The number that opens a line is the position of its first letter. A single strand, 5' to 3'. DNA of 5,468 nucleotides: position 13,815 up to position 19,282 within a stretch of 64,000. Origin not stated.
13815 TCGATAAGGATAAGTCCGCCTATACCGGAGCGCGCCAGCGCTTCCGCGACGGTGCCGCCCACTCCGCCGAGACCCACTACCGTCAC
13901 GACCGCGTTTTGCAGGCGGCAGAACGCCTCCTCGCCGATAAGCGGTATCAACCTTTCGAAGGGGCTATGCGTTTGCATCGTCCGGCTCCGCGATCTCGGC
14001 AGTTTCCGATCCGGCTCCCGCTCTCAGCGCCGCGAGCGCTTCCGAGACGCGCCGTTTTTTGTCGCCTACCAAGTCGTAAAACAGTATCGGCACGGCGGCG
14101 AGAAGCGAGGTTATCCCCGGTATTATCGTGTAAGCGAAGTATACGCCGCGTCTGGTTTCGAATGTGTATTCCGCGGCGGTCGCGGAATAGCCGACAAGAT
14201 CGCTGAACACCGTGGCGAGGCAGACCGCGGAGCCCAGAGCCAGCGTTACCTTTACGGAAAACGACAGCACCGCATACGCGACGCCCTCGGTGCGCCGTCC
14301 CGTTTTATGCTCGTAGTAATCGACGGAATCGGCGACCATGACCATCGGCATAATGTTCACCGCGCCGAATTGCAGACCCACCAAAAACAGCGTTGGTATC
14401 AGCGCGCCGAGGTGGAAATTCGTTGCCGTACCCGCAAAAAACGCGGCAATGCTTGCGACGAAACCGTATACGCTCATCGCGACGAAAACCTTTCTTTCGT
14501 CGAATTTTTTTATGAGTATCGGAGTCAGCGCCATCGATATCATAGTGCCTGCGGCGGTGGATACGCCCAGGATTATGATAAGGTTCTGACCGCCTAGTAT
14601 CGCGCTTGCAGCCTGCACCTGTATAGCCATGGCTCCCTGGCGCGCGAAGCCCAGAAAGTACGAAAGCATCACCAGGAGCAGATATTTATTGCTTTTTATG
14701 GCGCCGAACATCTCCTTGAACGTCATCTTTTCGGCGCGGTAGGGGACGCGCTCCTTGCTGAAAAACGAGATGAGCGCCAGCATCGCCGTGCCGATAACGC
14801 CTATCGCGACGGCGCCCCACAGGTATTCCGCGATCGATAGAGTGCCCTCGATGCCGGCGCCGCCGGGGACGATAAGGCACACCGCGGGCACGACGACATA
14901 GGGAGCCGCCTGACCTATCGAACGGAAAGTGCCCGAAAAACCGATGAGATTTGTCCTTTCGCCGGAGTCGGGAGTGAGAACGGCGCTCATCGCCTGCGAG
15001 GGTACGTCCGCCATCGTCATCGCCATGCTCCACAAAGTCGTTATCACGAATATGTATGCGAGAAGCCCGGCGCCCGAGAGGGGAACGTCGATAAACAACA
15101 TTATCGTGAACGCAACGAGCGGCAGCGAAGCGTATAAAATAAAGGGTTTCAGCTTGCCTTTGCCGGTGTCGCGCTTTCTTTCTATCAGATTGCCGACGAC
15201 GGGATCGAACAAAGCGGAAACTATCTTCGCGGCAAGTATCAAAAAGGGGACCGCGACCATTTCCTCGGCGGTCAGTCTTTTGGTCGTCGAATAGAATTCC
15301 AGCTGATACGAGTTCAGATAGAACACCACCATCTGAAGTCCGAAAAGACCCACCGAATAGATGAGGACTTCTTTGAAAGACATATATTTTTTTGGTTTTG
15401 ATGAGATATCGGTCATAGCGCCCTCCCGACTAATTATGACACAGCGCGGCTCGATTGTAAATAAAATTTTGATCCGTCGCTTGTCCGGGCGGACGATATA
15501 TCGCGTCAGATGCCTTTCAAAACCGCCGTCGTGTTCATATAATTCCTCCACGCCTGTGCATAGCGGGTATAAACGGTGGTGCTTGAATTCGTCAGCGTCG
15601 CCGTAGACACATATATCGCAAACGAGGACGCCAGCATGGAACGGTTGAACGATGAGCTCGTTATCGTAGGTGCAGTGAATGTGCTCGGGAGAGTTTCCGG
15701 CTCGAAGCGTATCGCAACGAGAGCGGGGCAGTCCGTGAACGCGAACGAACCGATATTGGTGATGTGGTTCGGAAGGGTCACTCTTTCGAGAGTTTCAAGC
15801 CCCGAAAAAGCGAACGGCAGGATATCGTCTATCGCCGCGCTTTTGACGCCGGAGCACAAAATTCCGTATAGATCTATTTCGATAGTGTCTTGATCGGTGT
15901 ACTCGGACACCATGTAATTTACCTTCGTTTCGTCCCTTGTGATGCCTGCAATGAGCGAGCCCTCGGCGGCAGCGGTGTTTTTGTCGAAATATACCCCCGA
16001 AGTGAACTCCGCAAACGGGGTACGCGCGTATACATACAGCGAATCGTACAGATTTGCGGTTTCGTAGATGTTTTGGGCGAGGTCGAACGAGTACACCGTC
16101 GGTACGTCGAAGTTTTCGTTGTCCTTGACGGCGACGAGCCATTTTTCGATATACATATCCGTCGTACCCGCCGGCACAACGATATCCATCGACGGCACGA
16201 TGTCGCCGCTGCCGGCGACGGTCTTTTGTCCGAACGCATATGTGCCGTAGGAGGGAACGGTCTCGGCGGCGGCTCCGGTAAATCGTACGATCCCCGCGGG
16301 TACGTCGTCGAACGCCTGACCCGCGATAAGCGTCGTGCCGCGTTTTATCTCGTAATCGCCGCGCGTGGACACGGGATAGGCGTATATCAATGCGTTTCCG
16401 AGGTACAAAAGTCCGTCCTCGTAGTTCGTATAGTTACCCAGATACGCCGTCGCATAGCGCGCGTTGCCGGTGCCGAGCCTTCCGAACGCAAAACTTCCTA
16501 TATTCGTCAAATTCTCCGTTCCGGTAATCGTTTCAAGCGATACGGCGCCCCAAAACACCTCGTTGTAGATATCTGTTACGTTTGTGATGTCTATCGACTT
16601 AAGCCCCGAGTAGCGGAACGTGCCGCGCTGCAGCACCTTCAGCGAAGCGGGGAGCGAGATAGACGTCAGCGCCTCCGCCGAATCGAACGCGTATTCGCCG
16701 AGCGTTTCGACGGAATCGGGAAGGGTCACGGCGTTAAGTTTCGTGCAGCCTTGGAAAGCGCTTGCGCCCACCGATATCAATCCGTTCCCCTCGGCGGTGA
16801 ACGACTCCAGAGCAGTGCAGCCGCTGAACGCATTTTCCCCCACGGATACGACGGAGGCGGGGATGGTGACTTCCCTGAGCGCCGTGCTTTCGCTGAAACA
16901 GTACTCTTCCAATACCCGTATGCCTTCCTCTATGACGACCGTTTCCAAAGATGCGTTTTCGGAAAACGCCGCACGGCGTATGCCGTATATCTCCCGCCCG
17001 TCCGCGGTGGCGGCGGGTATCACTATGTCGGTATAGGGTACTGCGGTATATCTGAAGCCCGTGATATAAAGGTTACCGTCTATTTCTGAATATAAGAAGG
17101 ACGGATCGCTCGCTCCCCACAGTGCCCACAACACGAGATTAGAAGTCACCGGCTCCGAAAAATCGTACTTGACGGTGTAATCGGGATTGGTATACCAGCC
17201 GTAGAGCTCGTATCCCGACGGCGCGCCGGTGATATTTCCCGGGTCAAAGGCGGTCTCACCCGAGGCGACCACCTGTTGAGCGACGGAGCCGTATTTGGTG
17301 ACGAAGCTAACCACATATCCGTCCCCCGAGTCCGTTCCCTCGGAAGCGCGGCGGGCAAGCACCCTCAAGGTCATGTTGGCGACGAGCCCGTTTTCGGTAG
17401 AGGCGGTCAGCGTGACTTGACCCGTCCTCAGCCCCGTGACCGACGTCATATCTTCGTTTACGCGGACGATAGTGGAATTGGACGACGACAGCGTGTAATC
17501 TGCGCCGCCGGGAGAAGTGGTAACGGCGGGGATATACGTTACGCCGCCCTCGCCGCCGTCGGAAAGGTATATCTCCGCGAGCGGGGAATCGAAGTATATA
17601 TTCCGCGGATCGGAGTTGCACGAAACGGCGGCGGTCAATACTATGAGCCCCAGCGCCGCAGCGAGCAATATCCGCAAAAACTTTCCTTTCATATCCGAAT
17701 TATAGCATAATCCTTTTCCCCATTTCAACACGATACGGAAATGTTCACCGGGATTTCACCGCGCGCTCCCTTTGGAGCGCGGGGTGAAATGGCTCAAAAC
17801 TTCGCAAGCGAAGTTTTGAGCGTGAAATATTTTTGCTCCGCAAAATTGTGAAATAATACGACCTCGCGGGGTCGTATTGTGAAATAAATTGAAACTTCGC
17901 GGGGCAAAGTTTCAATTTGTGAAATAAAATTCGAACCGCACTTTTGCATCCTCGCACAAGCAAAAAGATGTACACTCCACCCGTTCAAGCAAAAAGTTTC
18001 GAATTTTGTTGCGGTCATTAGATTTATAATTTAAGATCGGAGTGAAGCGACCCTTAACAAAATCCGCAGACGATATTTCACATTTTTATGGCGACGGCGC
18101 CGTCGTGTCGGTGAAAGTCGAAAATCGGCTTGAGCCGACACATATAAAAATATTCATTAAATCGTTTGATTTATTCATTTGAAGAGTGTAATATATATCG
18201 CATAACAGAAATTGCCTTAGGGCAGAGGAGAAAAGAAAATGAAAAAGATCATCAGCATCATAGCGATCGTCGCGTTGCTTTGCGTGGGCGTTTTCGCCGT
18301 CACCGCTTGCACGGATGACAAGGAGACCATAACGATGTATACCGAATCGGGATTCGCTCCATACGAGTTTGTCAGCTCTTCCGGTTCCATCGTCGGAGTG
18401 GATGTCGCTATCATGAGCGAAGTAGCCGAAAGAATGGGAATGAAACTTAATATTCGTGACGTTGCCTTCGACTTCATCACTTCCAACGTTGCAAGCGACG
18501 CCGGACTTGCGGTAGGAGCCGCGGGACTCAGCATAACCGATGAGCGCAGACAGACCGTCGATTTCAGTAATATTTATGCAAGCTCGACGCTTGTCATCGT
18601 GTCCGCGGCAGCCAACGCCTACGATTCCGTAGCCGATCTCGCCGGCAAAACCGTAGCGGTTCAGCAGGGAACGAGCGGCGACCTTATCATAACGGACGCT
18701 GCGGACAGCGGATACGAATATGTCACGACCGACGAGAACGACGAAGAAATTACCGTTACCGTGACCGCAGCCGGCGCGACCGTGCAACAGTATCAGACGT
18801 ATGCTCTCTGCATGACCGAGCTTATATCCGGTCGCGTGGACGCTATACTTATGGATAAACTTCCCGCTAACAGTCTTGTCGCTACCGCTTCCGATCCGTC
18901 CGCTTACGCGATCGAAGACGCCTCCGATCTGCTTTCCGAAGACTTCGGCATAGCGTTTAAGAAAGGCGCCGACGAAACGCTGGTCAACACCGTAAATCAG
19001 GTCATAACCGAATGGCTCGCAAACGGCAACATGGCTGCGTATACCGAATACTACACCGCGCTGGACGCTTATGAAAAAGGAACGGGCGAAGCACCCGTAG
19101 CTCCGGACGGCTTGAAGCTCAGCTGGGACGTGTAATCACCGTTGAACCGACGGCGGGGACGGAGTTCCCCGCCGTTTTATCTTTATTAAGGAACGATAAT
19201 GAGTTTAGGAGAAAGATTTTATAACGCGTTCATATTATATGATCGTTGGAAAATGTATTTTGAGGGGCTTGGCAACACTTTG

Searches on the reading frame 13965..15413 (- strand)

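Call 40: search_protein_families(library=pfam, proteins=[window:13965-15413:-], max_evalue=0.00001)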
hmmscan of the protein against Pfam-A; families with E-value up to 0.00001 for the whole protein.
window:13965-15413:- (482 aa): 2 families
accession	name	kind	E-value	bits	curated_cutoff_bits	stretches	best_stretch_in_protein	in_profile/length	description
PF13347.12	MFS_2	-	3.1e-50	171.4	27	1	19-448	2-425/427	MFS/sugar transport protein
PF07690.21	MFS_1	-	2.1e-11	43.8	33.4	1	17-169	208-344/347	Major Facilitator Superfamily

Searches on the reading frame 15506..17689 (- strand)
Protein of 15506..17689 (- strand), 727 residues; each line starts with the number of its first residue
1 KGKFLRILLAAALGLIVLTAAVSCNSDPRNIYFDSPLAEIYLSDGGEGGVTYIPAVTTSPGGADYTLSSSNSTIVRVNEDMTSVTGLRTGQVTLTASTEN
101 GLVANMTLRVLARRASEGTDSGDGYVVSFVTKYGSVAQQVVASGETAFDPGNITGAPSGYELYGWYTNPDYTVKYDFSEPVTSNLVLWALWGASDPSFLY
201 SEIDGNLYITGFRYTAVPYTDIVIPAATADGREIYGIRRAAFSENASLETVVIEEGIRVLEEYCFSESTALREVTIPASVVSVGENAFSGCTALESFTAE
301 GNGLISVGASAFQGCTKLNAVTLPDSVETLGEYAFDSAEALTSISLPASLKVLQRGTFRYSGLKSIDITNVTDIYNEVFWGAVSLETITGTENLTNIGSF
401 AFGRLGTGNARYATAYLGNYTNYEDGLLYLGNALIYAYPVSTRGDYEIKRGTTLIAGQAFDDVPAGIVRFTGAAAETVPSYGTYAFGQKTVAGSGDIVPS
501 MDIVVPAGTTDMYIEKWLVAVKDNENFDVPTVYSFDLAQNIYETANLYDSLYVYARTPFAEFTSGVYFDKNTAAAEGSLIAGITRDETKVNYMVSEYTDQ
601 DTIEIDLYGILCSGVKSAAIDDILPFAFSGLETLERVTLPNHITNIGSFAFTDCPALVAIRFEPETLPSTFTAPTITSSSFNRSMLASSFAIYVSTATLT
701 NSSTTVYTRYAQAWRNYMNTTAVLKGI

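Call 40: search_protein_families(library=pfam, proteins=[window:15506-17689:-], max_evalue=0.00001)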
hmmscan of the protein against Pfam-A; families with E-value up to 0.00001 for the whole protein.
window:15506-17689:- (727 aa): 3 families
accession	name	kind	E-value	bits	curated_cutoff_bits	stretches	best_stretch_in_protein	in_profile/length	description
PF13306.12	LRR_5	-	2.5e-44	150.7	27.7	3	302-403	20-121/127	BspA type Leucine rich repeat region (6 copies)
PF09479.16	Flg_new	-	6.7e-10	39.4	27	1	125-189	1-64/65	Listeria-Bacteroides repeat domain (List_Bact_rpt)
PF13855.12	LRR_8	-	5.2e-07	29.8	27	0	300-346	9-56/61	Leucine rich repeat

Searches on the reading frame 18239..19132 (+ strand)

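Call 40: search_protein_families(library=pfam, proteins=[window:18239-19132:+], max_evalue=0.00001)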
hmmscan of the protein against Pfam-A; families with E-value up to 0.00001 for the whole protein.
window:18239-19132:+ (298 aa): 1 family
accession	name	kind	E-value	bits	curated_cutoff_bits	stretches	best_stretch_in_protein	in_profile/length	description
PF00497.25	SBP_bac_3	-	3.3e-22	79.1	26.4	1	31-272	1-129/132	Bacterial extracellular solute-binding proteins, family 3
